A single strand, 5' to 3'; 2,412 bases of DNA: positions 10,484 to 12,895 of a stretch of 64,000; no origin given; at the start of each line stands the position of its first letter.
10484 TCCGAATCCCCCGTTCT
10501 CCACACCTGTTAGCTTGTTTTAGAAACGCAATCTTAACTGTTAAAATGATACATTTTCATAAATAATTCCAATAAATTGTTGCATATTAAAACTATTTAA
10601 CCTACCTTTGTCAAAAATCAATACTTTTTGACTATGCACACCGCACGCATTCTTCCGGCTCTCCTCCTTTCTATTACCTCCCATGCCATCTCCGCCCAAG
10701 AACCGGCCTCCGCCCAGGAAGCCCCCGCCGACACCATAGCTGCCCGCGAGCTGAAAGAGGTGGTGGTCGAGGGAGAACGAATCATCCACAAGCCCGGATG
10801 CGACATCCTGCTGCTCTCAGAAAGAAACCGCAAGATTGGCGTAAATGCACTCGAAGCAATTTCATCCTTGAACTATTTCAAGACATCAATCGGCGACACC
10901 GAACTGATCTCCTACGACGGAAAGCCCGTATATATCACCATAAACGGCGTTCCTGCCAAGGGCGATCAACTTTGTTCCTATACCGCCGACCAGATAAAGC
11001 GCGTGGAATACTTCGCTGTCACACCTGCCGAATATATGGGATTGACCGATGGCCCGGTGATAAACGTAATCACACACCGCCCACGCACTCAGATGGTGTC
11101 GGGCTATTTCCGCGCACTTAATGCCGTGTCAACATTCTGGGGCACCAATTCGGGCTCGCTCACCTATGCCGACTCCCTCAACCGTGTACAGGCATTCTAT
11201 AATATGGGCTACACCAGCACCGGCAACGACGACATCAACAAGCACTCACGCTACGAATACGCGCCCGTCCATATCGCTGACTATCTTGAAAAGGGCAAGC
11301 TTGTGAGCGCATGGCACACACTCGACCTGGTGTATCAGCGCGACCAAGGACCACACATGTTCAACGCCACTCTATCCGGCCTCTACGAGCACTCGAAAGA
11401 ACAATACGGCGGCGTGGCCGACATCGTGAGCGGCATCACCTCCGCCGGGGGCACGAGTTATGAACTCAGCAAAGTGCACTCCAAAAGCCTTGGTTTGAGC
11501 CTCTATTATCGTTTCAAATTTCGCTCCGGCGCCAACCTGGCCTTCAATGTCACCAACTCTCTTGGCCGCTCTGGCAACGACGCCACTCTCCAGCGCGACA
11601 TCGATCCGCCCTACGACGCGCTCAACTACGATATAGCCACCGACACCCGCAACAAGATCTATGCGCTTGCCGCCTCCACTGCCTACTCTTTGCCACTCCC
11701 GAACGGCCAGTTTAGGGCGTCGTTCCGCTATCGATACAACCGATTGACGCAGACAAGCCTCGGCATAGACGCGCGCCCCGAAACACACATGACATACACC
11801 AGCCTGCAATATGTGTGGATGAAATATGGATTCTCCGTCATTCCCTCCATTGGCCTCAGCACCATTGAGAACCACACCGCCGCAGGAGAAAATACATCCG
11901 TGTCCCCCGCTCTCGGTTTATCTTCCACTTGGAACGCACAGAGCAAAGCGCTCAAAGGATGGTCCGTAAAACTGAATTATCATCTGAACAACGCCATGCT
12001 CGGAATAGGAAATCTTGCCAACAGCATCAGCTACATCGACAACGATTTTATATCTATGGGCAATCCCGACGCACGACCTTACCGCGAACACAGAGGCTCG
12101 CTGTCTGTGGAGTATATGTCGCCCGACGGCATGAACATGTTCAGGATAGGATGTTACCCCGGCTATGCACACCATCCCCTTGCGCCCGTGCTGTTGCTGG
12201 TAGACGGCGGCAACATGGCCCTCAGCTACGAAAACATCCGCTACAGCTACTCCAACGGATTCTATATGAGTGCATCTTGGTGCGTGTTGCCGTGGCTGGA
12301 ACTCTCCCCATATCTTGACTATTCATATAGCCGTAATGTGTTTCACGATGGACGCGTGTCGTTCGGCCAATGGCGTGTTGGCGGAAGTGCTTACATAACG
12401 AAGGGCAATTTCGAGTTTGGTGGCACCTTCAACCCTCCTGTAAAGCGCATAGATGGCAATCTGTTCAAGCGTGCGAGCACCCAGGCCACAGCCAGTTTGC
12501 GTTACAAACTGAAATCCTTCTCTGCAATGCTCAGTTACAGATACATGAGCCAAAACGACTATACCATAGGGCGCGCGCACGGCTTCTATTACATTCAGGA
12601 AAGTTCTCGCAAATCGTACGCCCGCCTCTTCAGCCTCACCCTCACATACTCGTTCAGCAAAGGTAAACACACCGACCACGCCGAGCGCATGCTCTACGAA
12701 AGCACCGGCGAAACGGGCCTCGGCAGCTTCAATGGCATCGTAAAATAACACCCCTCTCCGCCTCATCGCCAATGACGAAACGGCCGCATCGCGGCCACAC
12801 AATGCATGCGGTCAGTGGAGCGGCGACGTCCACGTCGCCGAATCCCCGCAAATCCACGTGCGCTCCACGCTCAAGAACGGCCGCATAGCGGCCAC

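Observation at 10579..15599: Tandem surface beta-barrel genes with near-identical ends and divergent interiors (cassette-like array)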

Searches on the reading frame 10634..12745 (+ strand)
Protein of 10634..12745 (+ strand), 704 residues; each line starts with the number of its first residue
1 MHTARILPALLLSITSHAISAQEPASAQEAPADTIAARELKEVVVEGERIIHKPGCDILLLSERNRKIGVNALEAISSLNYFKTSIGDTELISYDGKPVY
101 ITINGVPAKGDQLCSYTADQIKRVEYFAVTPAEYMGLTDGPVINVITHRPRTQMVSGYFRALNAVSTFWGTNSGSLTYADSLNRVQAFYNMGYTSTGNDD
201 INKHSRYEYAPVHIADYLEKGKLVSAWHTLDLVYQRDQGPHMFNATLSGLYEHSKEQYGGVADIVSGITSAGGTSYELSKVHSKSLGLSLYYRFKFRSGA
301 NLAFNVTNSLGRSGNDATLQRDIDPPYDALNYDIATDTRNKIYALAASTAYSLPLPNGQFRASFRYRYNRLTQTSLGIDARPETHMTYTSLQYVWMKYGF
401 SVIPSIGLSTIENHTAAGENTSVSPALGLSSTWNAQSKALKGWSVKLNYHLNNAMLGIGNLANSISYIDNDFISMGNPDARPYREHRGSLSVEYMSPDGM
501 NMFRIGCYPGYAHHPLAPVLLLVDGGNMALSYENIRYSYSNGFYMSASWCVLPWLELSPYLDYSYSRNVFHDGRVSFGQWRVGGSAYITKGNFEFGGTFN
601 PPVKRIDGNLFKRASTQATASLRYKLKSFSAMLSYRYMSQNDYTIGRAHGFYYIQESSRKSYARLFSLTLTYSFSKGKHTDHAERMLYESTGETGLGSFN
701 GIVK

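Call 7: search_protein_families(library=pfam, proteins=[window:10634-12745:+], max_evalue=0.01)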
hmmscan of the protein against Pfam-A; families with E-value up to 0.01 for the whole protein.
window:10634-12745:+ (704 aa): 1 family
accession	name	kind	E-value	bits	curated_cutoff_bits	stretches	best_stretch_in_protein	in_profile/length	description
PF14905.12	OMP_b-brl_3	-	2.9e-09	36.9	27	1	443-671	175-407/408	Outer membrane protein beta-barrel family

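Call 8: search_protein_families(library=ncbifam, proteins=[window:10634-12745:+], max_evalue=0.01)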
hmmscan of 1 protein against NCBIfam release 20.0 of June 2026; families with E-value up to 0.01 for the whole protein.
window:10634-12745:+ (704 aa): 0 families

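Call 15: find_homologous_proteins(query=window:10634-12745:+, max_evalue=1e-10)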
Query window:10634-12745:+ (704 aa): 12 proteins with E <= 1e-10 among 8000 candidates.
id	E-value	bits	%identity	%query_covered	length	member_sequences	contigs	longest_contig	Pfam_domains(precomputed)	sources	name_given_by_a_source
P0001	0.0e+0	1329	99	83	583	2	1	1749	PF14905.13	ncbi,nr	ncbi:MAG: hypothetical protein K2F97_10125, partial [Muribaculaceae bacterium]|nr:hypothetical prote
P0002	0.0e+0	1033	82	78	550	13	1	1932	-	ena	-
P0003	2.0e-281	954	61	100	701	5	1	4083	PF14905.13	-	-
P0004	5.2e-278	942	61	100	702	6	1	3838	PF14905.13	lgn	-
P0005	1.7e-265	901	59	99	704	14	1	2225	PF14905.13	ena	-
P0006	1.8e-260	884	59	100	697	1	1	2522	PF14905.13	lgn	-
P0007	6.1e-250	849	56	100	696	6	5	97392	PF14905.13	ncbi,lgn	-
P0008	8.9e-240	816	53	99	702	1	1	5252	PF14905.13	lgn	-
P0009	1.6e-235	802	52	98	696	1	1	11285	PF14905.13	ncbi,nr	ncbi:MAG: outer membrane beta-barrel protein, partial [Muribaculaceae bacterium]|nr:outer membrane b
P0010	5.2e-232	790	53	97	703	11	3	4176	PF14905.13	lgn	-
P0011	1.9e-222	759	52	95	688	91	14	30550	PF14905.13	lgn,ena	-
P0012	3.1e-96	342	32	96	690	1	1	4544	-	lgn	-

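Call 17: find_encoding_contigs(protein=P0003, flank=5000, max_places=6)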
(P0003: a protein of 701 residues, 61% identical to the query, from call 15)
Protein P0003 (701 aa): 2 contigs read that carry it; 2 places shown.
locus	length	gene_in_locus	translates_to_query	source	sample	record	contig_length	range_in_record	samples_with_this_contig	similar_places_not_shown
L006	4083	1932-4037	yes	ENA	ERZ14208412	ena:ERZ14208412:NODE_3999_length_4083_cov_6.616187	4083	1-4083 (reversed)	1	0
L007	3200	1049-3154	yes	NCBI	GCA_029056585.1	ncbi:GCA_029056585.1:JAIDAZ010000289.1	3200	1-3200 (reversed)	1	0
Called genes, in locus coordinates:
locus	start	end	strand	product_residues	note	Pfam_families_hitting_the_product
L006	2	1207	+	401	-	?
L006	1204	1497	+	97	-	PF00543:P-II (weak)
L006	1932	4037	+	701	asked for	PF14905:OMP_b-brl_3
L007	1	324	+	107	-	PF00873:ACR_tran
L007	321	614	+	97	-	PF00543:P-II (weak)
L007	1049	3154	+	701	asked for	PF14905:OMP_b-brl_3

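Call 18: find_encoding_contigs(protein=P0007, flank=8000, max_places=5)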
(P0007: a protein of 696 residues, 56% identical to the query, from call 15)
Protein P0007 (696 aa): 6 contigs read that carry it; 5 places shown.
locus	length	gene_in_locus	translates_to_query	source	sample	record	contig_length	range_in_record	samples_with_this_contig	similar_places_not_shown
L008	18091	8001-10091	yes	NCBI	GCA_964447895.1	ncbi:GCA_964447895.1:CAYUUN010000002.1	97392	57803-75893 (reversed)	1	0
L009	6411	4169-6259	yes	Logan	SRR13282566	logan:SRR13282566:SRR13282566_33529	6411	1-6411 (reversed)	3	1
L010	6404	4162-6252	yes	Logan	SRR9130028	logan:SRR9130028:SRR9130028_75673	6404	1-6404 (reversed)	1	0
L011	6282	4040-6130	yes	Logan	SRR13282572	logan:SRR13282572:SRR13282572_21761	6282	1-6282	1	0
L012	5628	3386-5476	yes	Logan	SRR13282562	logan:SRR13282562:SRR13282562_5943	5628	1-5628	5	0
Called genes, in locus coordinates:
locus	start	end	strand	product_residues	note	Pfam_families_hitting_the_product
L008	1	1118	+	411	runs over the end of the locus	PF00171:Aldedh (faint)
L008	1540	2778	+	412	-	PF25919:BSH_CusB (faint), PF25967:RND-MFP_C (faint), PF25975:CzcB_C (weak), PF25989:YknX_C (faint)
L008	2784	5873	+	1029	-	PF00873:ACR_tran, PF03176:MMPL (weak), PF02355:SecD_SecF_C (faint)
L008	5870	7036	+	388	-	-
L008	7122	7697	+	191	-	PF00081:Sod_Fe_N, PF02777:Sod_Fe_C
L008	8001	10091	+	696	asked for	PF14905:OMP_b-brl_3 (weak)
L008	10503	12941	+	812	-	PF06165:GH94_b-supersand, PF17167:Glyco_hydro_94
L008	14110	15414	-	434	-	-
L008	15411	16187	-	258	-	PF01026:TatD_DNase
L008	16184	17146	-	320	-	PF00348:polyprenyl_synt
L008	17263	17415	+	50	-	PF14056:DUF4250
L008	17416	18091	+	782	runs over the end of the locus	PF00580:UvrD-helicase, PF13245:AAA_19, PF13604:AAA_30 (faint), PF01443:Viral_helicase1 (faint), PF13361:UvrD_C, PF13538:UvrD_C_2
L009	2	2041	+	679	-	?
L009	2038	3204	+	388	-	-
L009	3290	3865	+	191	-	PF00081:Sod_Fe_N, PF02777:Sod_Fe_C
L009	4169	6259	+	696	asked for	PF14905:OMP_b-brl_3 (weak)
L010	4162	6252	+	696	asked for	PF14905:OMP_b-brl_3 (weak)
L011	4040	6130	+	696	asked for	PF14905:OMP_b-brl_3 (weak)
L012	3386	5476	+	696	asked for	PF14905:OMP_b-brl_3 (weak)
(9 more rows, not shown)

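Call 23: find_encoding_contigs(protein=P0001, flank=5000, max_places=4)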
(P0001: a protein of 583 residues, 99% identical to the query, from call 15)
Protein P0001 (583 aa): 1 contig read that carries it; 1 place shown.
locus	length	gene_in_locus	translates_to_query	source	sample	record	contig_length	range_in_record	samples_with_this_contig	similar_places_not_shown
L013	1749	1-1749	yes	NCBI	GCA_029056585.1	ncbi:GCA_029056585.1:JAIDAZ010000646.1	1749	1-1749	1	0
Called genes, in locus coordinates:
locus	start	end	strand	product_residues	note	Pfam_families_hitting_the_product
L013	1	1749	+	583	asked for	PF14905:OMP_b-brl_3 (faint)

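Call 24: find_encoding_contigs(protein=P0002, flank=5000, max_places=6)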
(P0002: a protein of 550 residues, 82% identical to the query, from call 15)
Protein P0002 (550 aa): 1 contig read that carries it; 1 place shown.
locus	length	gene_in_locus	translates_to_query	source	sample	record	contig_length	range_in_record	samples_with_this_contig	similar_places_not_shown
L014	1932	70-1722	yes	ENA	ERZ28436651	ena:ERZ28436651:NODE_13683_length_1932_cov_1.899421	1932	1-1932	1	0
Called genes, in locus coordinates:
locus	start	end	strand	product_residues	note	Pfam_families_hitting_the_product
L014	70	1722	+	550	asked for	-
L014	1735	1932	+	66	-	?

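Call 27: find_related_loci(query=A1, collection=genome_contigs, flank=7000)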
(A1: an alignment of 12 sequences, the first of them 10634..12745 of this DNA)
Query A1 (704 aa) in genome_contigs; peptide patterns used: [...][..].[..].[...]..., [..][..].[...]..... (x = any residue, [..] = any of these).
16 stretches matched a pattern; 1 encode a relative of the query (tblastn E <= 1e-3); 1 distinct loci.
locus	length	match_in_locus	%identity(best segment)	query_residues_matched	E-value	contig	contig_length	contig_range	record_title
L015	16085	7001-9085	56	1-704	0e+0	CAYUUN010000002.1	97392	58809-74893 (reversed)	MAG TPA_asm: uncultured Bacteroides sp. isolate SRP199465_co1_100 genome assembly, contig: NODE_312_length_97392_cov_70.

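Call 28: find_encoding_contigs(protein=P0004, flank=6000, max_places=6)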
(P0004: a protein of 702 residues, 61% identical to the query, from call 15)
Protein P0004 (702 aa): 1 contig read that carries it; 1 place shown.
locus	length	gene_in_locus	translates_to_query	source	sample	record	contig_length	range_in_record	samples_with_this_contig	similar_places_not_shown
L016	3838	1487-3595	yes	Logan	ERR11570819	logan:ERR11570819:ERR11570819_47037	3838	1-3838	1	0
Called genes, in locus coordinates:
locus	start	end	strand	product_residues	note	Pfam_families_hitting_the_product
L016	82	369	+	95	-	-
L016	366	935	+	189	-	PF00691:OmpA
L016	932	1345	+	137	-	PF01894:YjbQ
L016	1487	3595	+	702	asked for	PF14905:OMP_b-brl_3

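Call 29: find_encoding_contigs(protein=P0005, flank=6000, max_places=6)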
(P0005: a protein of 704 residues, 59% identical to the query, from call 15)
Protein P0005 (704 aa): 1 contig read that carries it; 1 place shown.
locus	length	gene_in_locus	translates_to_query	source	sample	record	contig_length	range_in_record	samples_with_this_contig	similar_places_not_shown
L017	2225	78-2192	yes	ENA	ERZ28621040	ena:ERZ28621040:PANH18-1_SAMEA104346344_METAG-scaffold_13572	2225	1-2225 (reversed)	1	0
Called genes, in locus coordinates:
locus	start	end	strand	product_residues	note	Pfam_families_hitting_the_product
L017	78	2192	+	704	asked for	PF14905:OMP_b-brl_3 (weak)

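Call 30: find_encoding_contigs(protein=P0006, flank=6000, max_places=4)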
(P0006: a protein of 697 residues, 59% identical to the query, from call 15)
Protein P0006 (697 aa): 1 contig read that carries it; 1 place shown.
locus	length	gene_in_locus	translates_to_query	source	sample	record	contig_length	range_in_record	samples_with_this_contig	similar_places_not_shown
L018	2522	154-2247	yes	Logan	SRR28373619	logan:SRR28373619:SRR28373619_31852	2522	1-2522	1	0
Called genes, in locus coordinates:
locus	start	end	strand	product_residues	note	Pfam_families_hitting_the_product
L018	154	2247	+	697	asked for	PF14905:OMP_b-brl_3 (weak)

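Call 37: find_encoding_contigs(protein=P0011, flank=9000, max_places=4)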
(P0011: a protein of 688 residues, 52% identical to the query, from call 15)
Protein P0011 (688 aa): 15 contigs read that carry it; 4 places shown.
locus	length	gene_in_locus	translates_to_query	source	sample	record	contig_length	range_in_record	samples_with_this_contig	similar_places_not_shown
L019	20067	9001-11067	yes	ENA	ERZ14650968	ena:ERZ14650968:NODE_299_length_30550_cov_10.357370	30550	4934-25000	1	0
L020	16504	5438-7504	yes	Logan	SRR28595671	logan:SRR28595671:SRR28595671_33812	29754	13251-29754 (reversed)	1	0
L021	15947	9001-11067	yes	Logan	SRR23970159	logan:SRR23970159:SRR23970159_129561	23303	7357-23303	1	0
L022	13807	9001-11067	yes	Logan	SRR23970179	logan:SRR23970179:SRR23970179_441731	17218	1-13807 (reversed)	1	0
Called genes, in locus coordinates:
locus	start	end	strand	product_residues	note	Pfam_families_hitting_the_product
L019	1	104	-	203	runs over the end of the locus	PF00440:TetR_N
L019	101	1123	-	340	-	-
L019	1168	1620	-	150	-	PF00578:AhpC-TSA, PF08534:Redoxin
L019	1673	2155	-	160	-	PF21982:RecX_HTH1 (faint), PF02631:RecX_HTH2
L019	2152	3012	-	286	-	PF17827:PrmC_N, PF03602:Cons_hypoth95 (weak), PF05175:MTS, PF06325:PrmA (weak), PF13649:Methyltransf_25, PF13847:Methyltransf_31, PF08241:Methyltransf_11 (weak), PF08242:Methyltransf_12 (weak)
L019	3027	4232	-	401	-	PF01018:GTP1_OBG, PF02421:FeoB_N, PF01926:MMR_HSR1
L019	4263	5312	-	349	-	PF00483:NTP_transferase, PF12804:NTP_transf_3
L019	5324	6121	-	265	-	PF02348:CTP_transf_3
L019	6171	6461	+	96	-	-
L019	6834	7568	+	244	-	-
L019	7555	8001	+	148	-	-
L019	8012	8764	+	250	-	PF09411:PagL (weak)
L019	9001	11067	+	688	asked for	PF14905:OMP_b-brl_3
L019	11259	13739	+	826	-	PF01588:tRNA_bind, PF03483:B3_4, PF03484:B5, PF17759:tRNA_synthFbeta, PF03147:FDX-ACB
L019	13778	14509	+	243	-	PF20772:TACO1_YebC_N, PF01709:Transcrip_reg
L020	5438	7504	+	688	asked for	PF14905:OMP_b-brl_3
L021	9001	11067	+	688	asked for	PF14905:OMP_b-brl_3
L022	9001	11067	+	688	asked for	PF14905:OMP_b-brl_3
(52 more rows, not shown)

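Call 38: find_encoding_contigs(protein=P0009, flank=9000, max_places=3)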
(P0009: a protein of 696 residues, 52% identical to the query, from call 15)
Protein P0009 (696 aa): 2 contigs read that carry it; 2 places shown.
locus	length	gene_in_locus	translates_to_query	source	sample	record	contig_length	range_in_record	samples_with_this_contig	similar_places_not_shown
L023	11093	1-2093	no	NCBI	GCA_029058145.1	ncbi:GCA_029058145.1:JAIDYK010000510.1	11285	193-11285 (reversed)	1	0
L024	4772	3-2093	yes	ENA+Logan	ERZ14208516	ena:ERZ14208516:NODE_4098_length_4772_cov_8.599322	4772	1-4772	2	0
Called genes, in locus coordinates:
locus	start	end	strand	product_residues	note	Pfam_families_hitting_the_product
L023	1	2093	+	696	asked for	PF14905:OMP_b-brl_3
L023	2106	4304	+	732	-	PF03412:Peptidase_C39, PF00664:ABC_membrane, PF00005:ABC_tran, PF02463:SMC_N (faint)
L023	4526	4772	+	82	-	PF00535:Glycos_transf_2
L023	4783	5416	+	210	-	-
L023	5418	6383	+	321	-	PF04055:Radical_SAM, PF06968:BATS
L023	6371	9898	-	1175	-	PF01855:POR_N, PF17147:PFOR_II, PF01558:POR, PF10371:EKR, PF13183:Fer4_8 (weak), PF13237:Fer4_10 (weak), PF22338:Pyruv_OxRed_insertion, PF02775:TPP_enzyme_C, +3 more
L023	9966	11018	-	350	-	PF05448:AXE1 (faint), PF12740:PETase, PF01738:DLH, PF02129:Peptidase_S15, PF00326:Peptidase_S9 (faint)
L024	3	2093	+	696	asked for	PF14905:OMP_b-brl_3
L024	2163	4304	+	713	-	PF03412:Peptidase_C39, PF00664:ABC_membrane, PF00005:ABC_tran, PF02463:SMC_N (faint)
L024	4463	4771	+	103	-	?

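Call 67: search_protein_representatives(protein=window:10634-12745:+)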
Query: 704 residues. Proteins with E-value up to 0.001 (for the whole library): 247; up to 1e-10: 129; up to 1e-30: 68. The best 150 are listed.
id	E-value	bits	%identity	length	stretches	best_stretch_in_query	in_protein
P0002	0.0e+00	1033.2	82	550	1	154-704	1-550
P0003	6.3e-282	953.5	61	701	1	1-704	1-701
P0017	2.2e-117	409.7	36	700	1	19-698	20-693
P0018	3.3e-112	392.6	34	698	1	16-700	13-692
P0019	7.2e-111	388.2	36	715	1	21-700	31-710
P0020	2.4e-109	383.2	33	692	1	25-700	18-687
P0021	1.8e-107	377.0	35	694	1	25-700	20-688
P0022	5.8e-106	372.0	36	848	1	39-700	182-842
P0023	2.5e-101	356.7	33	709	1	15-698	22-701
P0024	1.5e-99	350.8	33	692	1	28-696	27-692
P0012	9.9e-97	341.5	33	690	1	33-700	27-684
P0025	1.2e-96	341.1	35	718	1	30-699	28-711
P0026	1.3e-96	341.0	32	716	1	31-701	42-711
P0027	2.3e-96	340.3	32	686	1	32-700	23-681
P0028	4.1e-96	339.5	33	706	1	7-700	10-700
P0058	1.1e-55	205.8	27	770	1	40-700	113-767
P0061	1.7e-51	191.9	30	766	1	38-700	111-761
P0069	1.8e-39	152.2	24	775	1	39-696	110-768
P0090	2.6e-27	112.0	24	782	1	36-696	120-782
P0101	4.8e-22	94.6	25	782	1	36-695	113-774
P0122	1.9e-16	76.2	22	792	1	44-695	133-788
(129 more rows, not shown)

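Call 75: search_solved_structures(query=A2, max_evalue=0.01)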
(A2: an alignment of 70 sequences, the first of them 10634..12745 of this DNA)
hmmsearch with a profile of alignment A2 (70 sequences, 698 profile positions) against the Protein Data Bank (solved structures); distinct sequences matched with E-value up to 0.01: 0.

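Call 76: search_solved_structures(query=A2, max_evalue=10)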
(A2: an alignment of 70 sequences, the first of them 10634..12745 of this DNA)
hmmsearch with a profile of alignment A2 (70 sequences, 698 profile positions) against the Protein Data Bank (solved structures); distinct sequences matched with E-value up to 10: 1.
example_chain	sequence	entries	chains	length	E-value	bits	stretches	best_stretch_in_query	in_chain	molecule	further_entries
5fp2_A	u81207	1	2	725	0.14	13.5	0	129-151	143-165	FERRIC ENTEROBACTIN RECEPTOR PIRA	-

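Call 81: search_protein_families(library=pfam, proteins=[P0017, P0022, P0058, P0061, P0069, P0090, P0101, P0122], max_evalue=0.001)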
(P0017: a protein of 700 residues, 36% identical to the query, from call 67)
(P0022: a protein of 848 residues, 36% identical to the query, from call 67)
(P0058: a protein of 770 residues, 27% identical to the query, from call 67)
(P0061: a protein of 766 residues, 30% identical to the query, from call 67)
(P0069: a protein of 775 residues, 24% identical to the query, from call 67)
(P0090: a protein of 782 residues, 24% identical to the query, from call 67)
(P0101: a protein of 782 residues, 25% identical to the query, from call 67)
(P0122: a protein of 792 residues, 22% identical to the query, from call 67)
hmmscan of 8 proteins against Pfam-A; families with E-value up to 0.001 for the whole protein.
P0017 (700 aa): 0 families

P0022 (848 aa): 3 families
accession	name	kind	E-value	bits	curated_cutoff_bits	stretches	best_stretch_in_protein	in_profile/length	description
PF14905.12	OMP_b-brl_3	-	1.9e-11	44.1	27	1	480-813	51-408/408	Outer membrane protein beta-barrel family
PF13620.12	CarboxypepD_reg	-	3.8e-08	34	32.3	1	103-172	3-72/82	Carboxypeptidase regulatory-like domain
PF13715.12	CarbopepD_reg_2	-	2.1e-07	31.3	32.2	1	103-188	2-88/88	CarboxypepD_reg-like domain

P0058 (770 aa): 3 families
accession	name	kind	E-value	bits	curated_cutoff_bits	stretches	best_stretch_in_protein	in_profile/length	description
PF14905.12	OMP_b-brl_3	-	2.3e-14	53.7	27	1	460-655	117-320/408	Outer membrane protein beta-barrel family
PF13715.12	CarbopepD_reg_2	-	1.1e-12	48.3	32.2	1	27-118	1-88/88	CarboxypepD_reg-like domain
PF13620.12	CarboxypepD_reg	-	8.4e-10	39.3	32.3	1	27-100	2-76/82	Carboxypeptidase regulatory-like domain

P0061 (766 aa): 3 families
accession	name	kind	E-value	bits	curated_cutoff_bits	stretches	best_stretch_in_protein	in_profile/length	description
PF14905.12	OMP_b-brl_3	-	8.7e-14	51.8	27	1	394-662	41-334/408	Outer membrane protein beta-barrel family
PF13620.12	CarboxypepD_reg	-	4.7e-05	24.1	32.3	1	32-95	1-63/82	Carboxypeptidase regulatory-like domain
PF13715.12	CarbopepD_reg_2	-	5.1e-05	23.7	32.2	1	33-118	1-88/88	CarboxypepD_reg-like domain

P0069 (775 aa): 2 families
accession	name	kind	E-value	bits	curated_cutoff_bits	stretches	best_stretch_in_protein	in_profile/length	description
PF13715.12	CarbopepD_reg_2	-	3e-11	43.6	32.2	1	31-116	8-88/88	CarboxypepD_reg-like domain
PF13620.12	CarboxypepD_reg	-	1.7e-07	31.9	32.3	1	25-89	1-64/82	Carboxypeptidase regulatory-like domain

P0090 (782 aa): 5 families
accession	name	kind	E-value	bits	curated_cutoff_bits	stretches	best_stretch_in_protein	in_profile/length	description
PF13620.12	CarboxypepD_reg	-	5.1e-11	43.2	32.3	1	34-104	2-71/82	Carboxypeptidase regulatory-like domain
PF13715.12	CarbopepD_reg_2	-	4.8e-06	26.9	32.2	1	35-114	2-77/88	CarboxypepD_reg-like domain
PF17802.7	SpaA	-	6.7e-05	23.4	23.1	1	40-118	9-81/91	Prealbumin-like fold domain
PF17210.9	SdrD_B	-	0.0001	22.9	29.7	1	40-90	18-67/112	SdrD B-like domain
PF23193.1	NOMO_3rd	-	0.00095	19.6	27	0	59-85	56-82/120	NOMO third transthyretin-like domain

P0101 (782 aa): 3 families
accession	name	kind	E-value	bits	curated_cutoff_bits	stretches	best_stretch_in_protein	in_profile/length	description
PF14905.12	OMP_b-brl_3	-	5.4e-21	75.5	27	1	466-685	112-341/408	Outer membrane protein beta-barrel family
PF13715.12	CarbopepD_reg_2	-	4.2e-09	36.7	32.2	1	32-122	1-88/88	CarboxypepD_reg-like domain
PF13620.12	CarboxypepD_reg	-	7.6e-08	33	32.3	1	31-100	1-70/82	Carboxypeptidase regulatory-like domain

P0122 (792 aa): 3 families
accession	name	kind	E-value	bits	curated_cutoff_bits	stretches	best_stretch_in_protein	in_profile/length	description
PF14905.12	OMP_b-brl_3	-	3.5e-20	72.9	27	1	503-712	143-356/408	Outer membrane protein beta-barrel family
PF13620.12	CarboxypepD_reg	-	5.2e-12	46.4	32.3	1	42-112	1-70/82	Carboxypeptidase regulatory-like domain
PF13715.12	CarbopepD_reg_2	-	3.5e-11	43.4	32.2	1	43-129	1-83/88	CarboxypepD_reg-like domain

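Call 82: predict_structure(alignment_id=A2)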
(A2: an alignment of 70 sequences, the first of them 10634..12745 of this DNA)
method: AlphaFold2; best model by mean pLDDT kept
length: 704 residues; sequences in the alignment: 70
mean_pLDDT: 89.7   pTM: 0.83
mean pLDDT of the five models: 89.7, 88.4, 88.4, 88.0, 87.8
residues with pLDDT >= 90: 529; 70-90: 112; 50-70: 34; < 50: 29
segments of 3 or more residues with pLDDT < 50: 1-4, 15-30, 32-38
pLDDT, mean of each block of 10 residues (from residue 1): 48 48 44 46 66 90 89 93 90 91 81 87 92 79 85 85 94 93 92 92 96 96 96 93 95 96 94 97 96 94 95 96 93 96 96 93 96 94 96 93 96 96 95 91 95 92 93 95 96 91 96 97 92 97 96 95 97 95 96 96 96 97 94 96 94 95 95 83 70 77 79
secondary structure, 60 per line:
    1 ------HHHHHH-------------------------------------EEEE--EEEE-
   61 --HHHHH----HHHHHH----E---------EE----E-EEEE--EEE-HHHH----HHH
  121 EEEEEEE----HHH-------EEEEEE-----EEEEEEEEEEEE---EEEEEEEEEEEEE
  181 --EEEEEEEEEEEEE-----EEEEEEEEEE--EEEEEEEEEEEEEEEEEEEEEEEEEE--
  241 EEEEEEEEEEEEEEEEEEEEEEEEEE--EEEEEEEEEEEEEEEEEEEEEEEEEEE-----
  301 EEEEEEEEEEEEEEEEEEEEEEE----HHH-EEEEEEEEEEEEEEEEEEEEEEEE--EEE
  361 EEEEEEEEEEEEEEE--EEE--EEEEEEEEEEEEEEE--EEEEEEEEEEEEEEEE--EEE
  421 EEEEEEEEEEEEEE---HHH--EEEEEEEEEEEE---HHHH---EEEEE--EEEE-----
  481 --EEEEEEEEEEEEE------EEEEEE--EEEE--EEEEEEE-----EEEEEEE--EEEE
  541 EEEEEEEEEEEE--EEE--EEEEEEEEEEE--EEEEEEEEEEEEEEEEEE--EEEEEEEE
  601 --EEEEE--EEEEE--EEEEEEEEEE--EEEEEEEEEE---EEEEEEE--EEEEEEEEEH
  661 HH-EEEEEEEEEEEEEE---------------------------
elements in order (helices of 4 or more, strands of 3 or more residues): H7-12 E50-53 E56-59 H63-67 H72-77 E100-103 E106-108 H110-113 E121-127 E142-147 E153-164 E168-180 E183-195 E201-210 E213-238 E241-266 E269-295 E301-323 E332-355 E358-375 E378-380 E383-397 E400-415 E418-434 E443-454 H458-461 E465-469 E472-475 E483-495 E502-507 E510-513 E516-522 E528-534 E537-552 E555-557 E560-570 E573-590 E593-600 E603-607 E610-614 E617-626 E629-638 E642-648 E651-659 E664-677
